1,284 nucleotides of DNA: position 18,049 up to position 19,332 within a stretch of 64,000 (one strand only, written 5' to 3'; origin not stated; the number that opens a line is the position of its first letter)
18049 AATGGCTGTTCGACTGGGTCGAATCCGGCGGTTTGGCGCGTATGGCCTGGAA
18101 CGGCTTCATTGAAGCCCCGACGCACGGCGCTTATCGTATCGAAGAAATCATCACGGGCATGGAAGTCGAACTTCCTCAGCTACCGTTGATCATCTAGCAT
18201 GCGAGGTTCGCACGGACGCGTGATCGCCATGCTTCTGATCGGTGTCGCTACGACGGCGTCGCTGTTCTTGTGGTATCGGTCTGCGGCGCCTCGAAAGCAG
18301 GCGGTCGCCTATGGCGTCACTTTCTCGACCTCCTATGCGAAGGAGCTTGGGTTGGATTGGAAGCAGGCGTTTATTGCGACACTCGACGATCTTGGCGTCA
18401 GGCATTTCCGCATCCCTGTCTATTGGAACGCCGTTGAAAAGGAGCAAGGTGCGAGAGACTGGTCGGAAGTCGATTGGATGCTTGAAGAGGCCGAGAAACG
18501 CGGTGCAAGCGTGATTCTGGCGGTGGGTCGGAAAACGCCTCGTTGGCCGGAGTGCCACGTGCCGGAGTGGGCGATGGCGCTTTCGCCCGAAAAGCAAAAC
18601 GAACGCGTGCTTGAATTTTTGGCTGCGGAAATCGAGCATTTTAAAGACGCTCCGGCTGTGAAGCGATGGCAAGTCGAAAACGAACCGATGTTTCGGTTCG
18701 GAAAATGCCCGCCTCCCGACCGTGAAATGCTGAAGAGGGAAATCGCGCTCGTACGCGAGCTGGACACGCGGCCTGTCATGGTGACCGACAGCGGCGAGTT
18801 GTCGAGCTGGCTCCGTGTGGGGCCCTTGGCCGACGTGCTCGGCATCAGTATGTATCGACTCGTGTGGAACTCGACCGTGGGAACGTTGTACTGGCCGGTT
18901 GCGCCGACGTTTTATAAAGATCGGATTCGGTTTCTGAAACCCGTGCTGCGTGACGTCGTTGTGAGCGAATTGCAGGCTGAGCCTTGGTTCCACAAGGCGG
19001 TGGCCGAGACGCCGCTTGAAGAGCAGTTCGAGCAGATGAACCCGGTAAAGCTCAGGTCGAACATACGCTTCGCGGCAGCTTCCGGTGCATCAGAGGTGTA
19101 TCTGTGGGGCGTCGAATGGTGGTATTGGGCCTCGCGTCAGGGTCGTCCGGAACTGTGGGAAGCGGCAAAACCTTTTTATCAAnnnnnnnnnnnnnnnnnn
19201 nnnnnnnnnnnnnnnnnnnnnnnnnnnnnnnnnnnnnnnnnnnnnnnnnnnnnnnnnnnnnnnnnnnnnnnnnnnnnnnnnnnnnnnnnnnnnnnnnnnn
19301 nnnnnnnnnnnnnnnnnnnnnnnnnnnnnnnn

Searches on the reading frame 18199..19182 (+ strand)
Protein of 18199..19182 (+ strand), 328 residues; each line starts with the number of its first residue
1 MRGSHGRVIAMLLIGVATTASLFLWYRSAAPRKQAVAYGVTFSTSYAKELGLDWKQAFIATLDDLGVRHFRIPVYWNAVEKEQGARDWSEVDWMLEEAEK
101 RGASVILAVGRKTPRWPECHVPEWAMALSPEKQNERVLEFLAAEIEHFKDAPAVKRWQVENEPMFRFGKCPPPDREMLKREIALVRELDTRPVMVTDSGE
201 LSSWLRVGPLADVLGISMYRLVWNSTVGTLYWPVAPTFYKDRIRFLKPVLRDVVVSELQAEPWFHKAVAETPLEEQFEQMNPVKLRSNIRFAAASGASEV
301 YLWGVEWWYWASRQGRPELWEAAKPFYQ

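Call 17: search_protein_families(library=pfam, proteins=[window:18199-19182:+], max_evalue=0.01)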
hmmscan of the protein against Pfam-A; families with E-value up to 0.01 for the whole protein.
window:18199-19182:+ (328 aa): 3 families
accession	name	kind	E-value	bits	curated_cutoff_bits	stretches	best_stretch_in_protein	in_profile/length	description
PF02449.21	Glyco_hydro_42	-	5.7e-06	26.4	21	1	60-126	17-85/376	Beta-galactosidase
PF00150.24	Cellulase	-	2.8e-05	24.2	23.5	1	43-164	14-131/272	Cellulase (glycosyl hydrolase family 5)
PF00331.26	Glyco_hydro_10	-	0.0057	16.4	22.1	0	76-165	47-131/311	Glycosyl hydrolase family 10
